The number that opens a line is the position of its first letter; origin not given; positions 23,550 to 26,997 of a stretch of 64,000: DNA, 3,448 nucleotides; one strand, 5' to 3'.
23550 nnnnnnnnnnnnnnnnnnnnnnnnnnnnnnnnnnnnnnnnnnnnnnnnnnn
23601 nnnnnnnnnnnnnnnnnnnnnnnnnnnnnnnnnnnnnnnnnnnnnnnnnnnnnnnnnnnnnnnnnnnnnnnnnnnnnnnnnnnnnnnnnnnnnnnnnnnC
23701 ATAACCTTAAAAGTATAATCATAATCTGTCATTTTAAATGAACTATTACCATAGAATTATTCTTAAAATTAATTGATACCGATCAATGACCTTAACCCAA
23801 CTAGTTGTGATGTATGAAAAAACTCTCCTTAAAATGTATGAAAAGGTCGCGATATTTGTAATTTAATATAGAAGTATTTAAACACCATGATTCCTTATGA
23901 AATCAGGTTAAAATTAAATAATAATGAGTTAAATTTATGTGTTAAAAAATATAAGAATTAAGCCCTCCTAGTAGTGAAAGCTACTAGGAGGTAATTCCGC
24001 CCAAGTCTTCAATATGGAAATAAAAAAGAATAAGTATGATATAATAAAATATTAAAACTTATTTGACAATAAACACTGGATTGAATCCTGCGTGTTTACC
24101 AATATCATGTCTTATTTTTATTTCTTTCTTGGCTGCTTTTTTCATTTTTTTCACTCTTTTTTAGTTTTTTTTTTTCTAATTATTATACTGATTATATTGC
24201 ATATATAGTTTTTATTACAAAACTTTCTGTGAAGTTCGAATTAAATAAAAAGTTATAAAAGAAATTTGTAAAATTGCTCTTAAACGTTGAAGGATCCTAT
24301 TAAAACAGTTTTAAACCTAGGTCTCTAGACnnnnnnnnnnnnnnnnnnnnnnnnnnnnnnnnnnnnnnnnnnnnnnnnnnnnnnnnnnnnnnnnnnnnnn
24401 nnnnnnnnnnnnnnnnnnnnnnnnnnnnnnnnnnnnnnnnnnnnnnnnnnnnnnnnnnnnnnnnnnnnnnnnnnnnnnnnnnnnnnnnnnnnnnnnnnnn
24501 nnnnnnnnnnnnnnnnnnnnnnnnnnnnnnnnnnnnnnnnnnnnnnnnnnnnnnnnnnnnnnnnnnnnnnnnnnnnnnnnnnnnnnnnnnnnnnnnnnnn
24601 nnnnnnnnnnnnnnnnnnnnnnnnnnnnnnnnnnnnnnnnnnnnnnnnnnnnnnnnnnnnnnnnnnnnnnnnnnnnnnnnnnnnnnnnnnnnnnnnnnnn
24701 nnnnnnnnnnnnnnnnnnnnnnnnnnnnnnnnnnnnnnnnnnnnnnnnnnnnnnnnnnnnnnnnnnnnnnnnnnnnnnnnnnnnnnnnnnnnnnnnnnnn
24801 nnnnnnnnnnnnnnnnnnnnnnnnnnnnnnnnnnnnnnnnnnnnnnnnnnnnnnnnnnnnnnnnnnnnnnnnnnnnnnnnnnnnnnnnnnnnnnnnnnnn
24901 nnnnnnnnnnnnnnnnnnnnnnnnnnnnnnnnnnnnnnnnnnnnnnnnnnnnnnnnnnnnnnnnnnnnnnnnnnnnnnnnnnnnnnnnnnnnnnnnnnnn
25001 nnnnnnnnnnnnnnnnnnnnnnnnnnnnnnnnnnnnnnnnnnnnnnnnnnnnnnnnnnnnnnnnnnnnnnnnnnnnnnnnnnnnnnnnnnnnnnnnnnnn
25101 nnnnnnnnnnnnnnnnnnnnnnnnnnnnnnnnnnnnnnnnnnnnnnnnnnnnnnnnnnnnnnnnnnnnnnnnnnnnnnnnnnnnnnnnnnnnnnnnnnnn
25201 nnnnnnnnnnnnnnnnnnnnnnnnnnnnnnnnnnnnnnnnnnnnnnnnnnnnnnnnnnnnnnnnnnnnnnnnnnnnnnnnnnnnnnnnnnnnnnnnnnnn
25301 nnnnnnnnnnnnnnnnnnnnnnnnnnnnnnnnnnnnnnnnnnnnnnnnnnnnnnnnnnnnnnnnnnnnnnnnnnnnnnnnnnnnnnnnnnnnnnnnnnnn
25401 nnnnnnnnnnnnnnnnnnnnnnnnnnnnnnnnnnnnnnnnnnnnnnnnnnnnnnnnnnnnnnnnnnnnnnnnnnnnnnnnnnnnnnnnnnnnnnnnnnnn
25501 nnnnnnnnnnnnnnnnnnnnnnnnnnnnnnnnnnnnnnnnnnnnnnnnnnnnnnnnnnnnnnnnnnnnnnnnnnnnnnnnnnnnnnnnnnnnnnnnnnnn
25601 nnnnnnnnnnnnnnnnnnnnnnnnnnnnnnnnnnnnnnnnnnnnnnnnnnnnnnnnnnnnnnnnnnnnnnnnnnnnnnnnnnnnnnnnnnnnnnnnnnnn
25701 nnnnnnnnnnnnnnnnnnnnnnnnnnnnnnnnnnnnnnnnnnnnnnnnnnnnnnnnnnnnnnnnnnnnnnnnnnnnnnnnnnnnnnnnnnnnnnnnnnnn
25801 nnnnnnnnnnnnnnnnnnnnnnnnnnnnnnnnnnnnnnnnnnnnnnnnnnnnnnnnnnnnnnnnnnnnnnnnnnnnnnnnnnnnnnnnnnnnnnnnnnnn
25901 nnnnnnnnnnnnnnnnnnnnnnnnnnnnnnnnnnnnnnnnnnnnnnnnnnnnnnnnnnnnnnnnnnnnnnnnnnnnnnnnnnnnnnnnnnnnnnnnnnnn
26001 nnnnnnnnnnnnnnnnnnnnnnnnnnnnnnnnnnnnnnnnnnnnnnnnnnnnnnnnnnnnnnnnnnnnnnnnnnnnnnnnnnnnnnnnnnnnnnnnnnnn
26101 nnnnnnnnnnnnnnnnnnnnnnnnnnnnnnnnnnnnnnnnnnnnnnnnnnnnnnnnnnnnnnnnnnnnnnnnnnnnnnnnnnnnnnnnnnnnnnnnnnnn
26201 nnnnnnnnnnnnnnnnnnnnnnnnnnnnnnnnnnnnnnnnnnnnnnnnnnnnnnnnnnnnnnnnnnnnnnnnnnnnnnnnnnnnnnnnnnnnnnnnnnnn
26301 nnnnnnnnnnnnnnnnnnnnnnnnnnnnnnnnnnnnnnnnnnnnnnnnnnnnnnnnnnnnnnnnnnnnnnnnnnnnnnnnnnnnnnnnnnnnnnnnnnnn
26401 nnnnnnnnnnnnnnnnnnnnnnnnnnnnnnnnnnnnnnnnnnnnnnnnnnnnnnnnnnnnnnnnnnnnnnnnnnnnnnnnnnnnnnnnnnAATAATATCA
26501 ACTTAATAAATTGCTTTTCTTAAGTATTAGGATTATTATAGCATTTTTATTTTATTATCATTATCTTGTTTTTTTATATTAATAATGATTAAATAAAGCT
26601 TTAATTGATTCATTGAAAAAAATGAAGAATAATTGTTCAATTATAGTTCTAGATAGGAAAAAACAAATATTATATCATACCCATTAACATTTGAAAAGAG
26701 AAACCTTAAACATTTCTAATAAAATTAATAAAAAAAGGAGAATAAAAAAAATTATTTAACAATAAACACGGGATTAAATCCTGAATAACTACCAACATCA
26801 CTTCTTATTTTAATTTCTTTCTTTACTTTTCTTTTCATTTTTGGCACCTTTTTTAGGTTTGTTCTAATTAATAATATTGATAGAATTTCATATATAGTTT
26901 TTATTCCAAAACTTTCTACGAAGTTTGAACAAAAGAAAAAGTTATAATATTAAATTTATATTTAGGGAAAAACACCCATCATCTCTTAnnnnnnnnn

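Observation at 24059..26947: Two copies of a ~200-bp promoter + 28-aa peptide cassette bracket the GTPase-LRR-TIR gene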

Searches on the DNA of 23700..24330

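Call 42: search_rna_families(source=window, start=23700, end=24330, threshold=evalue, max_evalue=10)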
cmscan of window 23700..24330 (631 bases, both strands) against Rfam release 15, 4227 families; matches with E-value up to 10: 3.
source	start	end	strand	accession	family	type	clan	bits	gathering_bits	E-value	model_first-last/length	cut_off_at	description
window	23829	23901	+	RF00069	SNORD24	Gene; snRNA; snoRNA; CD-box;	-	17.8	41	4.6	1-76/76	no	Small nucleolar RNA SNORD24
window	23880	23998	-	RF04184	BTnc060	Gene; sRNA;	-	15.3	228.9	9.4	1-213/213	no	Bacteroides sRNA BTnc060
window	23964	23991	-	RF02099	rivX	Gene; sRNA;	-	13.5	100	0.5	75-103/248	no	rivX sRNA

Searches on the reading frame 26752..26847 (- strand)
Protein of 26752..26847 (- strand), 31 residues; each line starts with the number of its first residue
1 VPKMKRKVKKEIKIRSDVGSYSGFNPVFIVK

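Call 10: search_protein_families(library=pfam, proteins=[window:26755-26847:-], max_evalue=10)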
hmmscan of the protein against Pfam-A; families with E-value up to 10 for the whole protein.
seq(31 aa): 0 families

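Call 15: find_encoding_contigs(protein=window:26752-26847:-, flank=10000, max_places=10)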
Protein window:26752-26847:- (31 aa): no gene with exactly this product is on record in the collection.

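Call 75: search_protein_families(library=padloc, proteins=[window:26755-26838:-], max_evalue=0.01)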
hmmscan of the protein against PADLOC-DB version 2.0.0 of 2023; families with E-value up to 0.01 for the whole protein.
seq(28 aa): 0 families
